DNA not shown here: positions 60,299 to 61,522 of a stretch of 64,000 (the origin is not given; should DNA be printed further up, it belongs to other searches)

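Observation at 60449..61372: MraY homolog in the dcw cluster lacks catalytic-site signatures.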

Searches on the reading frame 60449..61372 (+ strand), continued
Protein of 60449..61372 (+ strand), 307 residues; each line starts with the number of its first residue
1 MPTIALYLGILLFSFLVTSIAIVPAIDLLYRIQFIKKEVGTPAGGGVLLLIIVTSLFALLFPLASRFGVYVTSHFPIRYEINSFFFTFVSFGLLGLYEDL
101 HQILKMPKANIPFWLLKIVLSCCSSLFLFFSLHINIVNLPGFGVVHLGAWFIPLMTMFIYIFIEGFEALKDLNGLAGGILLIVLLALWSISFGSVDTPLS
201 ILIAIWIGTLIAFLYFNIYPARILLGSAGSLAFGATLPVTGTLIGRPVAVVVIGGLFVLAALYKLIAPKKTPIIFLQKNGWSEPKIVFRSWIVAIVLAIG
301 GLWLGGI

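Call 18: find_related_loci(query=A1, collection=genome_contigs, flank=10000)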
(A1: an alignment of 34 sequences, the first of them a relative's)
Query A1 (307 aa) in genome_contigs; peptide patterns used: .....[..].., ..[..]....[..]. (x = any residue, [..] = any of these).
598 stretches matched a pattern (row limit reached: there are more); 538 encode a relative of the query (tblastn E <= 1e-3); the best 80 are kept; 80 distinct loci.
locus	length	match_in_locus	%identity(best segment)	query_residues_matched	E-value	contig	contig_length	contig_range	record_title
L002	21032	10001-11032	49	3-305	3e-90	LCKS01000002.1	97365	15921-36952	MAG: Candidatus Amesbacteria bacterium GW2011_GWC2_45_19 UX05_C0002, whole genome shotgun sequence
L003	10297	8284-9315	47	3-305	4e-87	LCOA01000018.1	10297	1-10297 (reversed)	MAG: Candidatus Amesbacteria bacterium GW2011_GWA1_47_20 UX92_C0018, whole genome shotgun sequence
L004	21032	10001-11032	45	4-306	5e-85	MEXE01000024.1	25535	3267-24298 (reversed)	MAG: Candidatus Amesbacteria bacterium RBG_19FT_COMBO_48_16 rbg_19ft_combo_scaffold_278, whole genome shotgun sequence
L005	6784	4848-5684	48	2-305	6e-82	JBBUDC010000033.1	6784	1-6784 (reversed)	MAG: Patescibacteria group bacterium isolate H43-bin206_1 H43_bin206_1_000000000033, whole genome shotgun sequence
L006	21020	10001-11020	45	3-305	1e-81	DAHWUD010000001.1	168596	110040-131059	MAG TPA_asm: Candidatus Amesbacteria bacterium isolate clean1528 NODE_1_length_168596_cov_57.624523, whole genome shotgu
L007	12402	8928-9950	44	4-305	2e-81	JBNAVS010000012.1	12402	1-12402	MAG: Microgenomates group bacterium isolate Kamch4342-D-MF-044 bin36_IDBA_re-assembly_contigs.fa-12, whole genome shotgu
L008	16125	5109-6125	44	6-305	3e-79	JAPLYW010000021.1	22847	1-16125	MAG: Candidatus Shapirobacteria bacterium isolate LacPavin_0419_WC90_MAG_34_15 LacPavin_0419_WC90_scaffold_130918, whole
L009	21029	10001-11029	46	4-305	2e-79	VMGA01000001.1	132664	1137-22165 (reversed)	MAG: Microgenomates group bacterium Gr01-1014_16 G01um101416_scaffold_69, whole genome shotgun sequence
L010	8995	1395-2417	43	4-305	1e-78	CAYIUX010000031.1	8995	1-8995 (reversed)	MAG TPA_asm: uncultured Gammaproteobacteria bacterium isolate ERP119705_co5_62 genome assembly, contig: NODE_10047_lengt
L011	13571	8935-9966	43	3-305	3e-77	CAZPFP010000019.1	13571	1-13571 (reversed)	MAG TPA_asm: uncultured Gammaproteobacteria bacterium isolate binchicken_co34_426 genome assembly, contig: NODE_7647_len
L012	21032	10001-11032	43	4-305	2e-77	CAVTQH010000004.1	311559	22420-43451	MAG: Candidatus Amesbacteria bacterium isolate MFD00709.bin.1.50 genome assembly, contig: contig_55612, whole genome sho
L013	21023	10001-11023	44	3-304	2e-77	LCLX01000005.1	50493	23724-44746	MAG: Microgenomates group bacterium GW2011_GWC1_46_15 UX36_C0005, whole genome shotgun sequence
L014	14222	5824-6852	44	4-305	2e-77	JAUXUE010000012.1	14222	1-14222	MAG: Candidatus Amesbacteria bacterium isolate C13_metabat.bin.65 C13_k141_308539, whole genome shotgun sequence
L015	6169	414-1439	44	3-305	3e-77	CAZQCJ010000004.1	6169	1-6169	MAG TPA_asm: uncultured Gammaproteobacteria bacterium isolate SRP067234_co1_244 genome assembly, contig: k99_342467, who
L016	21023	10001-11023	41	4-305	4e-77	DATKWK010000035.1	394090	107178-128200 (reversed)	MAG TPA_asm: Candidatus Bathyarchaeia archaeon isolate SMAG_U14161 k141_3311682, whole genome shotgun sequence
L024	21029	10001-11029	42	1-304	3e-75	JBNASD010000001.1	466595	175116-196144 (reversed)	MAG: Microgenomates group bacterium isolate Kamch4336-1-MF-07 bin3.fa-1, whole genome shotgun sequence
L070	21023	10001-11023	44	1-304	1e-70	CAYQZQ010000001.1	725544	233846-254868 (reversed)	MAG TPA_asm: uncultured Pseudomonadales bacterium isolate binchicken_co17_216 genome assembly, contig: NODE_2_length_725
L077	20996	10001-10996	43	12-305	5e-70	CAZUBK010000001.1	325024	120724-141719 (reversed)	MAG TPA_asm: uncultured Pseudomonadales bacterium isolate binchicken_co227_1206 genome assembly, contig: NODE_48_length_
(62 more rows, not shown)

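Call 30: search_protein_families(library=pfam, proteins=[L024:3151-4386:+, L024:4376-5098:+, L024:5153-6577:+, L024:6541-7455:+, L024:7467-8726:+, L024:8756-9994:+, L024:11066-12412:+], max_evalue=0.00001)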
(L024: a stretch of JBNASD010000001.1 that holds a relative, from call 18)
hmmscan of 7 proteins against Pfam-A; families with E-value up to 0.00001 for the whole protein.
L024:3151-4386:+ (411 aa): 2 families
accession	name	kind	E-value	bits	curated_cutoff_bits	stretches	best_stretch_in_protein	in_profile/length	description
PF08245.18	Mur_ligase_M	-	2.9e-47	161.7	24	1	33-209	1-200/200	Mur ligase middle domain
PF02875.26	Mur_ligase_C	-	1.3e-23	84.7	28.4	1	231-378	1-127/127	Mur ligase, glutamate ligase domain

L024:4376-5098:+ (240 aa): 1 family
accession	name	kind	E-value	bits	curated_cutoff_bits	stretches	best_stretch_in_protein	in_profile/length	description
PF02578.20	Cu-oxidase_4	-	3.2e-52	177.7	22.9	1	38-236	30-237/238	Multi-copper polyphenol oxidoreductase laccase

L024:5153-6577:+ (474 aa): 3 families
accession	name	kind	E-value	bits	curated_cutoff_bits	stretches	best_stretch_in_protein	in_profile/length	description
PF08245.18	Mur_ligase_M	-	1.2e-20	74.7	24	1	118-305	1-199/200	Mur ligase middle domain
PF02875.26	Mur_ligase_C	-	2.3e-20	74.1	28.4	1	328-459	1-127/127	Mur ligase, glutamate ligase domain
PF01225.30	Mur_ligase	-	4.1e-13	50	21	1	13-112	2-93/95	Mur ligase family, catalytic domain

L024:6541-7455:+ (304 aa): 2 families
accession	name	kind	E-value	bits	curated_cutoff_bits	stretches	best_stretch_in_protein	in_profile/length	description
PF02873.21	MurB_C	-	3.8e-33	114.1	27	1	198-294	1-98/99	UDP-N-acetylenolpyruvoylglucosamine reductase, C-terminal domain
PF01565.28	FAD_binding_4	-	4.1e-23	82.1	26.4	1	36-163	2-138/139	FAD binding domain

L024:7467-8726:+ (419 aa): 1 family
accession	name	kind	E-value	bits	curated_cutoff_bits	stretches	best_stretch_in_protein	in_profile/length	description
PF00275.25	EPSP_synthase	-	4.4e-76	256.7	22.8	1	7-408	2-417/417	EPSP synthase (3-phosphoshikimate 1-carboxyvinyltransferase)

L024:8756-9994:+ (412 aa): 2 families
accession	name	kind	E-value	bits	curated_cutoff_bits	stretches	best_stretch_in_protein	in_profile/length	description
PF08245.18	Mur_ligase_M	-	6.1e-31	108.4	24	1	34-219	1-197/200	Mur ligase middle domain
PF02875.26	Mur_ligase_C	-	6.1e-12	46.9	28.4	1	257-371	14-126/127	Mur ligase, glutamate ligase domain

L024:11066-12412:+ (448 aa): 4 families
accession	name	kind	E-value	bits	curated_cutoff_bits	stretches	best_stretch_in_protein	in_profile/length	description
PF08245.18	Mur_ligase_M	-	2.1e-29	103.4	24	1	115-286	1-199/200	Mur ligase middle domain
PF02875.26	Mur_ligase_C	-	1.6e-16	61.7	28.4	1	308-425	1-127/127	Mur ligase, glutamate ligase domain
PF21799.2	MurD-like_N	-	3.4e-11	43.7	27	1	8-97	1-86/88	Mur ligase MurD-like, N-terminal domain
PF01488.26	Shikimate_DH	-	5.7e-06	26.9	24.3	0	4-107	9-111/138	Shikimate / quinate 5-dehydrogenase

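Call 33: search_protein_families(library=ncbifam, proteins=[L024:10010-11041:+, L077:9977-11005:+, L070:10010-11035:+, L004:10001-11038:+, L002:10004-11041:+, L012:10001-11041:+, L005:4854-5693:+, P0003, P0019, P0002], max_evalue=0.00001)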
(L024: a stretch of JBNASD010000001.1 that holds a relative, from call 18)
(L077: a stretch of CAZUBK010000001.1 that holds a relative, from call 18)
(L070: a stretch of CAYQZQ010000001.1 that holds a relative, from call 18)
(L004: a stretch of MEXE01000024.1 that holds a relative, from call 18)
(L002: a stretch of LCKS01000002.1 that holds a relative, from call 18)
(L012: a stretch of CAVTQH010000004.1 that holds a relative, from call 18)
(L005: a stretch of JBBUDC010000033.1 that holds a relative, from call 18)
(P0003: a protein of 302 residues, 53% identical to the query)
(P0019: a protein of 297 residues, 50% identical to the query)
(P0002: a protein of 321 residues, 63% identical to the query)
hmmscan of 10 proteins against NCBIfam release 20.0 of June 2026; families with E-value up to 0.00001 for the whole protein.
L024:10010-11041:+ (343 aa): 2 families
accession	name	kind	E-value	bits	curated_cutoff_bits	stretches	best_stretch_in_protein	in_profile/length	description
TIGR00445.1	mraY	equivalog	1.2e-50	172.8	192.05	1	30-338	13-315/321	phospho-N-acetylmuramoyl-pentapeptide-transferase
NF053644.1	MraY_archaea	equivalog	9.8e-28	97.4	450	1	146-338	157-340/340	pseudomurein biosynthesis MraY family phospho-N-acetylmuramoyl-pentapeptide-transferase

L077:9977-11005:+ (342 aa): 2 families
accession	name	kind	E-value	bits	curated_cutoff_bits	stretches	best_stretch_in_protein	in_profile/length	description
TIGR00445.1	mraY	equivalog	3.5e-50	171.3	192.05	1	46-337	26-315/321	phospho-N-acetylmuramoyl-pentapeptide-transferase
NF053644.1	MraY_archaea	equivalog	2.2e-28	99.6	450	1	158-336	166-339/340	pseudomurein biosynthesis MraY family phospho-N-acetylmuramoyl-pentapeptide-transferase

L070:10010-11035:+ (341 aa): 2 families
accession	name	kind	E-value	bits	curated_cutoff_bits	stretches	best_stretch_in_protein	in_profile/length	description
TIGR00445.1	mraY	equivalog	6.6e-47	160.5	192.05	1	41-336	21-315/321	phospho-N-acetylmuramoyl-pentapeptide-transferase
NF053644.1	MraY_archaea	equivalog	8e-27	94.4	450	1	139-335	153-339/340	pseudomurein biosynthesis MraY family phospho-N-acetylmuramoyl-pentapeptide-transferase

L004:10001-11038:+ (345 aa): 2 families
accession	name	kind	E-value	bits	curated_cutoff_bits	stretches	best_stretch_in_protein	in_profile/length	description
TIGR00445.1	mraY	equivalog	3.6e-44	151.6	192.05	1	57-340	31-315/321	phospho-N-acetylmuramoyl-pentapeptide-transferase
NF053644.1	MraY_archaea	equivalog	8.3e-22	78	450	1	164-340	169-340/340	pseudomurein biosynthesis MraY family phospho-N-acetylmuramoyl-pentapeptide-transferase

L002:10004-11041:+ (345 aa): 2 families
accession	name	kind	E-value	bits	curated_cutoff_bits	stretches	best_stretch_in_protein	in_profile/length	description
TIGR00445.1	mraY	equivalog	6.9e-50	170.3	192.05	1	53-341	27-316/321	phospho-N-acetylmuramoyl-pentapeptide-transferase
NF053644.1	MraY_archaea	equivalog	2e-21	76.7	450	1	138-340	152-340/340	pseudomurein biosynthesis MraY family phospho-N-acetylmuramoyl-pentapeptide-transferase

L012:10001-11041:+ (346 aa): 2 families
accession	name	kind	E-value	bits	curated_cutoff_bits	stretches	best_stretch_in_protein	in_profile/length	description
TIGR00445.1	mraY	equivalog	8.6e-44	150.3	192.05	1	56-342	30-316/321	phospho-N-acetylmuramoyl-pentapeptide-transferase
NF053644.1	MraY_archaea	equivalog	3.3e-17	62.8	450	1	159-341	163-340/340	pseudomurein biosynthesis MraY family phospho-N-acetylmuramoyl-pentapeptide-transferase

L005:4854-5693:+ (279 aa): 2 families
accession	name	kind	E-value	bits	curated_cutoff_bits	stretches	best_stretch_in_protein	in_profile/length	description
TIGR00445.1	mraY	equivalog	2.2e-24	86.5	192.05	1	30-239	34-261/321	phospho-N-acetylmuramoyl-pentapeptide-transferase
NF053644.1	MraY_archaea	equivalog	2e-11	43.8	450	1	96-270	153-336/340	pseudomurein biosynthesis MraY family phospho-N-acetylmuramoyl-pentapeptide-transferase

P0003 (302 aa): 2 families
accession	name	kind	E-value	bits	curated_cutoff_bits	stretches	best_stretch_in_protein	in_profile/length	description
TIGR00445.1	mraY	equivalog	4.3e-27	95.4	192.05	1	33-265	23-264/321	phospho-N-acetylmuramoyl-pentapeptide-transferase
NF053644.1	MraY_archaea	equivalog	8.5e-13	48.3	450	1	121-296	155-339/340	pseudomurein biosynthesis MraY family phospho-N-acetylmuramoyl-pentapeptide-transferase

P0019 (297 aa): 2 families
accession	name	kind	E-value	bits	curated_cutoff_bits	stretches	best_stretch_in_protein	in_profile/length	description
TIGR00445.1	mraY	equivalog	3e-09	36.8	192.05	1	35-294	30-316/321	phospho-N-acetylmuramoyl-pentapeptide-transferase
NF053644.1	MraY_archaea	equivalog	3e-09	36.7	450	1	129-293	169-340/340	pseudomurein biosynthesis MraY family phospho-N-acetylmuramoyl-pentapeptide-transferase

P0002 (321 aa): 2 families
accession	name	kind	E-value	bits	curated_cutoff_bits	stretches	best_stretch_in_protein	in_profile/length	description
TIGR00445.1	mraY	equivalog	6.3e-15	55.5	192.05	1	51-316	31-315/321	phospho-N-acetylmuramoyl-pentapeptide-transferase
NF053644.1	MraY_archaea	equivalog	6.4e-11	42.1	450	1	140-316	158-340/340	pseudomurein biosynthesis MraY family phospho-N-acetylmuramoyl-pentapeptide-transferase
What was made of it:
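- TIGR00445 scores fall from 171-173 bits (D-type) to 150-170 (N-type), then 86-95, then 37-57 (call 33).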

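Call 45: search_protein_representatives(protein=window:60449-61372:+)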
Query: 307 residues. Proteins with E-value up to 0.001 (for the whole library): 2156; up to 1e-10: 151; up to 1e-30: 19. The best 150 are listed.
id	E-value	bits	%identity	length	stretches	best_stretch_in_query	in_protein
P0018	2.2e-80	287.2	49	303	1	5-304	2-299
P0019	2.8e-80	286.9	51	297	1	5-304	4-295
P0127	8.3e-69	249.2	49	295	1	5-305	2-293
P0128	3.2e-65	237.4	49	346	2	38-305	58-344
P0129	4.8e-64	233.6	43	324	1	5-305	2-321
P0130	4.3e-56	207.4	41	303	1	6-305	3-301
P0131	4.7e-56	207.3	46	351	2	36-305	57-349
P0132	5.6e-46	174.2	45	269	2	38-245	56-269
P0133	1.4e-43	166.3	48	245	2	33-220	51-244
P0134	9.3e-43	163.6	40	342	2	32-305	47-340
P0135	3.0e-42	162.0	46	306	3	114-305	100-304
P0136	1.4e-39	153.1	41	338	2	36-305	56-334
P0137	3.2e-39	152.0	44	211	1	5-217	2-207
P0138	3.7e-37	145.2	52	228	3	171-260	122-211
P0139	1.6e-35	139.9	46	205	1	117-304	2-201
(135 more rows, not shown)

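Call 46: predict_structure(alignment_id=A1)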
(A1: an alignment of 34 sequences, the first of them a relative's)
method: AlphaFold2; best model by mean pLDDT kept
length: 307 residues; sequences in the alignment: 34
mean_pLDDT: 91.3   pTM: 0.89
mean pLDDT of the five models: 91.3, 89.6, 88.8, 88.3, 87.5
residues with pLDDT >= 90: 224; 70-90: 72; 50-70: 11; < 50: 0
segments of 3 or more residues with pLDDT < 50: none
pLDDT, mean of each block of 10 residues (from residue 1): 83 96 90 79 89 96 85 83 96 94 85 95 97 92 93 97 95 89 95 78 95 83 88 97 93 97 93 93 94 97 91
secondary structure, 60 per line:
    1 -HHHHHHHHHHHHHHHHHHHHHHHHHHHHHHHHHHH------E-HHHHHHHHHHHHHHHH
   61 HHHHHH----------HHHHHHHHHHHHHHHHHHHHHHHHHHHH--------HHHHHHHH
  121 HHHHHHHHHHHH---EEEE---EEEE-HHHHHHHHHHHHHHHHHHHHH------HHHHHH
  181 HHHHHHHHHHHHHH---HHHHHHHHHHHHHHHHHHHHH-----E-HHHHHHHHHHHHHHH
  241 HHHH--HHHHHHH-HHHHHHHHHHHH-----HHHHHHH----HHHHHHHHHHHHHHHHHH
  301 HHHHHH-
elements in order: H2-36 H45-66 H77-104 H113-132 E136-139 E143-146 H148-168 H175-194 H198-218 H226-244 H247-253 H255-266 H272-278 H283-306

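Call 51: find_encoding_contigs(protein=P0019, flank=10000, max_places=2)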
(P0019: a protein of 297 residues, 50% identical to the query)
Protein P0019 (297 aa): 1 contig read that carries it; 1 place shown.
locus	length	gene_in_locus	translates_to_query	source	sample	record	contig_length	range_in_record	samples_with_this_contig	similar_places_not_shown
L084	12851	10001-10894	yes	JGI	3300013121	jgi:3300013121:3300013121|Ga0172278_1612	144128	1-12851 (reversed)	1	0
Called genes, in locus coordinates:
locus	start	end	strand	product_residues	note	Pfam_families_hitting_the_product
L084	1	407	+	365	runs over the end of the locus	PF00483:NTP_transferase, PF12804:NTP_transf_3 (weak), PF22640:ManC_GMP_beta-helix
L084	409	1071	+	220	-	PF02397:Bac_transf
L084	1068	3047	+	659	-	PF13196:DUF4012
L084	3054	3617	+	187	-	PF11967:RecO_N, PF02565:RecO_C (weak)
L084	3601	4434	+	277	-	-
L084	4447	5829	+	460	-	PF28494:GlyRS_ins_1 (faint), PF03129:HGTP_anticodon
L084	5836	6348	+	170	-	-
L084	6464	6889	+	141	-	PF02381:MraZ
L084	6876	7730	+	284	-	PF01795:Methyltransf_5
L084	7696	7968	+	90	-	-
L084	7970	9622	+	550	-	PF03717:PBP_dimer, PF00905:Transpeptidase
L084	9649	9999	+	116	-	PF01219:DAGK_prokar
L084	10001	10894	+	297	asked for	PF00953:Glycos_transf_4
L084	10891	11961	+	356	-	PF01098:FTSW_RODA_SPOVE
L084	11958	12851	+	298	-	?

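Call 52: fold_search(model_id=the predicted structure, library=pdb)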
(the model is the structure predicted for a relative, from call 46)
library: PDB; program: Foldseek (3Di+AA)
matches with E <= 10: 254; with E <= 0.001: 37
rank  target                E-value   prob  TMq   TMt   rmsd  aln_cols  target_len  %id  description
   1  6oyz_B                2.5e-13  1.00  0.82  0.77   3.6       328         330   24  Crystal structure of MraY bound to capuramycin (released 2019-07-10)
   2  6oyh_A                5.2e-13  1.00  0.80  0.76   4.0       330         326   25  Crystal structure of MraY bound to carbacaprazamycin (released 2019-07-10)
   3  8cxr_A                6.3e-13  1.00  0.83  0.81   3.4       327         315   26  Crystal structure of MraY bound to a sphaerimicin analogue (released 2023-03-29)
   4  8cxr_C                6.3e-13  1.00  0.82  0.79   3.7       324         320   26  Crystal structure of MraY bound to a sphaerimicin analogue (released 2023-03-29)
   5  6oyh_C                6.3e-13  1.00  0.80  0.75   3.8       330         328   25  Crystal structure of MraY bound to carbacaprazamycin (released 2019-07-10)
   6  6oz6_C                6.6e-13  1.00  0.79  0.75   4.0       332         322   25  Crystal structure of MraY bound to 3'-hydroxymureidomycin A (released 2019-07-10)
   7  9b70_A                8.3e-13  1.00  0.81  0.73   4.0       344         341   25  Cryo-EM structure of MraY in complex with analogue 2 (released 2024-06-26)
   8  6oz6_B                1.0e-12  1.00  0.79  0.76   4.0       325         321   26  Crystal structure of MraY bound to 3'-hydroxymureidomycin A (released 2019-07-10)
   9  8cxr_D                1.0e-12  1.00  0.80  0.82   3.3       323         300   26  Crystal structure of MraY bound to a sphaerimicin analogue (released 2023-03-29)
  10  6oyh_D                1.1e-12  1.00  0.79  0.73   4.2       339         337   24  Crystal structure of MraY bound to carbacaprazamycin (released 2019-07-10)
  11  6oyz_A                1.2e-12  1.00  0.78  0.77   3.9       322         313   25  Crystal structure of MraY bound to capuramycin (released 2019-07-10)
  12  5ckr                  1.3e-12  1.00  0.80  0.75   4.1       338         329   25  Crystal Structure of MraY in complex with Muraymycin D2 (released 2016-03-02)
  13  9zno_A                1.6e-12  1.00  0.82  0.76   3.9       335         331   24  Cryo-EM structure of Hydrogenivirga sp. MraY in complex with APPB (released 2026-02-04)
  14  5jnq                  1.8e-12  1.00  0.81  0.81   3.2       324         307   23  MraY tunicamycin complex (released 2017-01-11)
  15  6oyz_C                2.0e-12  1.00  0.80  0.81   3.0       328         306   25  Crystal structure of MraY bound to capuramycin (released 2019-07-10)
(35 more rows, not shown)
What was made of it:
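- On MraY: Foldseek TM-score 0.80-0.83 to MraY(AA) and 0.79 to E. coli MraY (calls 46, 52).
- The fold is retained: pLDDT 91.3, pTM 0.89, TM 0.80-0.83 to MraY (calls 46, 52). TM-score to MraY is 0.8 against 0.62 to GPT (call 52).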
